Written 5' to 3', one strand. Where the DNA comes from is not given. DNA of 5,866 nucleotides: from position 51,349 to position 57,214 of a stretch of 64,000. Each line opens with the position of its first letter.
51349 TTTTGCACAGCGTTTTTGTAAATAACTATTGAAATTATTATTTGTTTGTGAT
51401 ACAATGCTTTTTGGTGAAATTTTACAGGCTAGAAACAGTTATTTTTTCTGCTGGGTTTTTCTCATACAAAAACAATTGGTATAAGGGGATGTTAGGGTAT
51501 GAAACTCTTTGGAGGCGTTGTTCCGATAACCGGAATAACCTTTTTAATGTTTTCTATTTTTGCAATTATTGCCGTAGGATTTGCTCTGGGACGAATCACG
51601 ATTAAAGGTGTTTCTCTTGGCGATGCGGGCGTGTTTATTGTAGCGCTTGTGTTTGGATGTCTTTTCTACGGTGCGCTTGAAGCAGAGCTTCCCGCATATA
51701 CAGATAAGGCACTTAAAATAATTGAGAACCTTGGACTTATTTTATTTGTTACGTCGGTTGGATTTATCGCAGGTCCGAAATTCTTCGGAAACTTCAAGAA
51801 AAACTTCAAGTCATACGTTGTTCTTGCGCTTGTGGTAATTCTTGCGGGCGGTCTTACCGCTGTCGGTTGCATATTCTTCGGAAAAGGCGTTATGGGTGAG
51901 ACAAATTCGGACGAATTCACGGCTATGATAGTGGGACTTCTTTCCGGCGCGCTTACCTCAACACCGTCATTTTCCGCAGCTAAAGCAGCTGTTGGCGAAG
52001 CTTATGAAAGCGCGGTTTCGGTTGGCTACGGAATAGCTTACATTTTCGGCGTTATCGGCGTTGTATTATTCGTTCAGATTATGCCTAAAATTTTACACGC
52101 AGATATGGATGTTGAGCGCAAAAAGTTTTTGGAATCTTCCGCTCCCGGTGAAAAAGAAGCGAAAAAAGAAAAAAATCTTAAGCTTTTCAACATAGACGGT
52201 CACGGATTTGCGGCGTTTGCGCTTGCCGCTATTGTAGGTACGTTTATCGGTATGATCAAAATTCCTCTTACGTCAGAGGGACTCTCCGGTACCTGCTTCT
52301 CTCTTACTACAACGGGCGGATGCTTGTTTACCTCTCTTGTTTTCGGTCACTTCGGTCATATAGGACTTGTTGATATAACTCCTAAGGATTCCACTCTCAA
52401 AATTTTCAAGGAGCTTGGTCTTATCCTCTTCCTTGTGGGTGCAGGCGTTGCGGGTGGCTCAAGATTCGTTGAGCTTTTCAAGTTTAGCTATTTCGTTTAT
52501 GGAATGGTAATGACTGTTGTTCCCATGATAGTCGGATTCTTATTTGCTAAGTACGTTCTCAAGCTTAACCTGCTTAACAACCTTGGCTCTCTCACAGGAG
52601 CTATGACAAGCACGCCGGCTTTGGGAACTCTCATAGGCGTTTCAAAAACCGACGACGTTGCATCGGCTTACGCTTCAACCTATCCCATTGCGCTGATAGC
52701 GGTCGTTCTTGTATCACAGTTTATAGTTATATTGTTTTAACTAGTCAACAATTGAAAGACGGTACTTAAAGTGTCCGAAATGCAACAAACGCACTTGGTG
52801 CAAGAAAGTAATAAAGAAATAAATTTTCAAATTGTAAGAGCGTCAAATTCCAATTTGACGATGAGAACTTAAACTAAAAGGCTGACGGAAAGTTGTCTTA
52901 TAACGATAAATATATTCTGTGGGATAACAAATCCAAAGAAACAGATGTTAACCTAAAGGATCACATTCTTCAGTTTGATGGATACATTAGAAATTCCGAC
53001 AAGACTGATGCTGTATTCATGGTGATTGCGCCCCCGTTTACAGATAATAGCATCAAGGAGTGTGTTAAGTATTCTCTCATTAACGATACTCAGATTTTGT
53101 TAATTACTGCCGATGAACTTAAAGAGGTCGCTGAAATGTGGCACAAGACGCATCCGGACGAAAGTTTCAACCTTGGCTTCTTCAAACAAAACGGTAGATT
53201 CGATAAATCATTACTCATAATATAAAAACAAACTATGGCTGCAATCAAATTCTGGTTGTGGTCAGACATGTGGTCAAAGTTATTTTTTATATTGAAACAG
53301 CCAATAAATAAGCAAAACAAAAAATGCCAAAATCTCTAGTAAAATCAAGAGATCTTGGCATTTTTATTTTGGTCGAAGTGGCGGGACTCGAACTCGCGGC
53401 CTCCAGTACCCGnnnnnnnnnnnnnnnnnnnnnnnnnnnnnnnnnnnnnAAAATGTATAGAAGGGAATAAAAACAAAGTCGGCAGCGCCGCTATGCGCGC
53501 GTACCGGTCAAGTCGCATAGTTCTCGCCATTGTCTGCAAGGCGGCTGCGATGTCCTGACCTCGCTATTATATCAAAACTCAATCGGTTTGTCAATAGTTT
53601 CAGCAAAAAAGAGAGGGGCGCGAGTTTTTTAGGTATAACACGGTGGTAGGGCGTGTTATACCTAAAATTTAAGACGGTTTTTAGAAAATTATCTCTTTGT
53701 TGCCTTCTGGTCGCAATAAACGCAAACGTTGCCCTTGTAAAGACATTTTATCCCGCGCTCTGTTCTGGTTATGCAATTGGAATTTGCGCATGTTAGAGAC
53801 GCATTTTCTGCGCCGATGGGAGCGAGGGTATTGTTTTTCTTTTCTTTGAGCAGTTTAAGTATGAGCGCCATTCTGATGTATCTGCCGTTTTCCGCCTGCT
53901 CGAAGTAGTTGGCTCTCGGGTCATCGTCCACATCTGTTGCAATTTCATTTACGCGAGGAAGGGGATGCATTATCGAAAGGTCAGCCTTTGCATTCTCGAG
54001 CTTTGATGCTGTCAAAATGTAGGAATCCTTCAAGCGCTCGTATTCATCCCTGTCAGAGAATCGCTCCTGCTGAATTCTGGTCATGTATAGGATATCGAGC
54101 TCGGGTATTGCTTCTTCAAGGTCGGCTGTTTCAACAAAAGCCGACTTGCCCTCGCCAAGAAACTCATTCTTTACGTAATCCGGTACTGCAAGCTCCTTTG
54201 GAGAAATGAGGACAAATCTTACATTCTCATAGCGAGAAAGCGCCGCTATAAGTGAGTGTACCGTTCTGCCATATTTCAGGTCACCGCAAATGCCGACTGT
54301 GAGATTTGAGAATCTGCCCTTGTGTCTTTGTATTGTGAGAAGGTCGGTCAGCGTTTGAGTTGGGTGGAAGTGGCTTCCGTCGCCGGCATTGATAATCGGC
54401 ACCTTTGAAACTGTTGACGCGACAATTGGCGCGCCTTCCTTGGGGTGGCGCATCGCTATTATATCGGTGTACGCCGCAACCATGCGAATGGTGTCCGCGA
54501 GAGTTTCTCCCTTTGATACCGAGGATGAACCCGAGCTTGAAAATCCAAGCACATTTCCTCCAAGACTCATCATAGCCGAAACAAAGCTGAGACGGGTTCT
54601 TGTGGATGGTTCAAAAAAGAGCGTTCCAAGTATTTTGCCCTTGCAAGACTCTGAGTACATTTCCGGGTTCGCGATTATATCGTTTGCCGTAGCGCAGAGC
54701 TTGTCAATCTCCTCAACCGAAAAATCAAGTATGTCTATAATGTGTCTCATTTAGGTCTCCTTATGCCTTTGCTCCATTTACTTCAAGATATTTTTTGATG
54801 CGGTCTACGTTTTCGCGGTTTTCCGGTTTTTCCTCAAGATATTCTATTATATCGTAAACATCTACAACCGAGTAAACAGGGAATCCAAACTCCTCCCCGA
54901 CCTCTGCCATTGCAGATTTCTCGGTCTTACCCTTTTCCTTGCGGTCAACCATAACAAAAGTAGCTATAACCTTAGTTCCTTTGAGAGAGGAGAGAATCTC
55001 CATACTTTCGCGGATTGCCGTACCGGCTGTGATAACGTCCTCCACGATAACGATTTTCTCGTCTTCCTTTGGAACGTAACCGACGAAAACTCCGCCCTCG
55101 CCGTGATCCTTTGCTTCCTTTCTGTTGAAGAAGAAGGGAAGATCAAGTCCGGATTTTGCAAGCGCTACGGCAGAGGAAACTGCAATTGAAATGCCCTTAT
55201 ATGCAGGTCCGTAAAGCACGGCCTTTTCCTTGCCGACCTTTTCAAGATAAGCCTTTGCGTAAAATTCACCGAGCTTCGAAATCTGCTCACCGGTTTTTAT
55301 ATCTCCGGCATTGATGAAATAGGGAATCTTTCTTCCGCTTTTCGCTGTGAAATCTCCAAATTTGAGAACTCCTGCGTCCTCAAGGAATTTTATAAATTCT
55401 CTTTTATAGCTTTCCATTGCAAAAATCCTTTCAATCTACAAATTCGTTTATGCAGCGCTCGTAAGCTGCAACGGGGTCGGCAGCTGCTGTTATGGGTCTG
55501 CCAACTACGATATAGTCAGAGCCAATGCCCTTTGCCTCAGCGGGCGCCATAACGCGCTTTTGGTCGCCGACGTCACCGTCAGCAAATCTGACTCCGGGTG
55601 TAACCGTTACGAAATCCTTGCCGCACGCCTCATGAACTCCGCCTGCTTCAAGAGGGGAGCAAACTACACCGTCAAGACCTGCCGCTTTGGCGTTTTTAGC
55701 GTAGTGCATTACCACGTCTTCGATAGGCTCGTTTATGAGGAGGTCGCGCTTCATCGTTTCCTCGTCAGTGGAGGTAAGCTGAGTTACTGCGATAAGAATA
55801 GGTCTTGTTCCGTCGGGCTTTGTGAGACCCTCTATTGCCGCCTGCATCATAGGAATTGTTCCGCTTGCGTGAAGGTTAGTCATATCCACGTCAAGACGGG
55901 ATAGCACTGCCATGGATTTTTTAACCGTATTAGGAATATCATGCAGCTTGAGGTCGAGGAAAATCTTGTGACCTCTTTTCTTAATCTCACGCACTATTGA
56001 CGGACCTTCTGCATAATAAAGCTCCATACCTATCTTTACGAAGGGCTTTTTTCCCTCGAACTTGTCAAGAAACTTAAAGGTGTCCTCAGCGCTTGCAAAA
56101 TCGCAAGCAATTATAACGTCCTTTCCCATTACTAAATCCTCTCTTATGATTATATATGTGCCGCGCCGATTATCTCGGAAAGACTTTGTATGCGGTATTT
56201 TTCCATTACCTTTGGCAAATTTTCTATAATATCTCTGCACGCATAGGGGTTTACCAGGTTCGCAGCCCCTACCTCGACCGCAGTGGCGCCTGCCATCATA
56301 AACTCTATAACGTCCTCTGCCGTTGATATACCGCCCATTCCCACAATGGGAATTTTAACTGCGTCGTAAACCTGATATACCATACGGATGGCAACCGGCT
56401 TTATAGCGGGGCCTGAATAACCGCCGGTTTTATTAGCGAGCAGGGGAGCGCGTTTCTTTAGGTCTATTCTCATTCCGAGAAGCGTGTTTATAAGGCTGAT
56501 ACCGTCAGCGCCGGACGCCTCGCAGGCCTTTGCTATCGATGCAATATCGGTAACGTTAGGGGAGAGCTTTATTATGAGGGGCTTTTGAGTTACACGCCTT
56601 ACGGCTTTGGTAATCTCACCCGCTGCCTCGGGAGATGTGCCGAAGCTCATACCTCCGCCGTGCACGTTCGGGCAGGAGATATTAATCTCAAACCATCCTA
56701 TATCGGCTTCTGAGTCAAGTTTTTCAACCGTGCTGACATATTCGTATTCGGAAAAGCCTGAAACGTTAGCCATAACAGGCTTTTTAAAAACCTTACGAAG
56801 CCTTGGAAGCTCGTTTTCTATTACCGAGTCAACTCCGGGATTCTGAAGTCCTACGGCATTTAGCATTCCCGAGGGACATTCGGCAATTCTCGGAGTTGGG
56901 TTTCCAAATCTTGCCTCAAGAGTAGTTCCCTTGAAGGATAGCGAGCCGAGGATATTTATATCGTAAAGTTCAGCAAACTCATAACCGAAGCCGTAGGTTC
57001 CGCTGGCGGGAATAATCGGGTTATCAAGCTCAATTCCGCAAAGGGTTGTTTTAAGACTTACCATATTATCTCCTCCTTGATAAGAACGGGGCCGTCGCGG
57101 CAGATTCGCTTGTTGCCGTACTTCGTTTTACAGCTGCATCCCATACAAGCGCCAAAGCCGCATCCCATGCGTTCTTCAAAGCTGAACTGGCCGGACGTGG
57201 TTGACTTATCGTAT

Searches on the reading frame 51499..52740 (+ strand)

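Call 60: search_protein_families(library=pfam, proteins=[window:51499-52740:+], max_evalue=0.0001)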
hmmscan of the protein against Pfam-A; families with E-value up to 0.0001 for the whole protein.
window:51499-52740:+ (413 aa): 1 family
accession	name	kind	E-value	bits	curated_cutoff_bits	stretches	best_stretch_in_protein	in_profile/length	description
PF06826.17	Asp-Al_Ex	-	1.8e-58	197.5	27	2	239-410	1-166/167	Predicted Permease Membrane Region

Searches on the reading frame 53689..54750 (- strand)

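Call 60: search_protein_families(library=pfam, proteins=[window:53689-54750:-], max_evalue=0.0001)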
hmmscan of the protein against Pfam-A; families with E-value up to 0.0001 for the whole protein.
window:53689-54750:- (353 aa): 2 families
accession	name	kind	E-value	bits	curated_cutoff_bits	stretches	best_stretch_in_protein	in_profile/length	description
PF02729.26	OTCace_N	-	3.9e-46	157.2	29.9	1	2-141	1-147/148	Aspartate/ornithine carbamoyltransferase, carbamoyl-P binding domain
PF00185.30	OTCace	-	6.6e-31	107.9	29.4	1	149-298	2-155/157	Aspartate/ornithine carbamoyltransferase, Asp/Orn binding domain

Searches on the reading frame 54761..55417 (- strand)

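Call 60: search_protein_families(library=pfam, proteins=[window:54761-55417:-], max_evalue=0.0001)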
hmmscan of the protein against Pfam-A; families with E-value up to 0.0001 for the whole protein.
window:54761-55417:- (218 aa): 1 family
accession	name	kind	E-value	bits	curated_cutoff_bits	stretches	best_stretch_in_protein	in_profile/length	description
PF00156.33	Pribosyltran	-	1e-11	44.8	26.3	1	38-167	3-134/158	Phosphoribosyl transferase domain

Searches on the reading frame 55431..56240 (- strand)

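Call 60: search_protein_families(library=pfam, proteins=[window:55431-56240:-], max_evalue=0.0001)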
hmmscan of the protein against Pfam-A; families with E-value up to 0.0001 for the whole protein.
window:55431-56240:- (269 aa): 1 family
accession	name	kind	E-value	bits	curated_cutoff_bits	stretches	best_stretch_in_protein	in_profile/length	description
PF00215.30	OMPdecase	-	8.5e-63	212.6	27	1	42-262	3-220/221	Orotidine 5'-phosphate decarboxylase / HUMPS family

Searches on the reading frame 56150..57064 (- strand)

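Call 60: search_protein_families(library=pfam, proteins=[window:56150-57064:-], max_evalue=0.0001)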
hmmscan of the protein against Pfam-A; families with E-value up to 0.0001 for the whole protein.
window:56150-57064:- (304 aa): 4 families
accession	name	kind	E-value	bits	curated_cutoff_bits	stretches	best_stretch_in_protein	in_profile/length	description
PF01180.27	DHO_dh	-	7.5e-89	298.2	27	1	4-287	2-291/291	Dihydroorotate dehydrogenase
PF03060.21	NMO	-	3.4e-08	33.7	28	1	212-271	166-227/331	Nitronate monooxygenase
PF01207.24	Dus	-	2.4e-07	30.6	20.4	1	126-278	84-226/311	Dihydrouridine synthase (Dus)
PF00977.27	His_biosynth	-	7.8e-05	22.7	23.6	0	223-285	59-121/228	Histidine biosynthesis protein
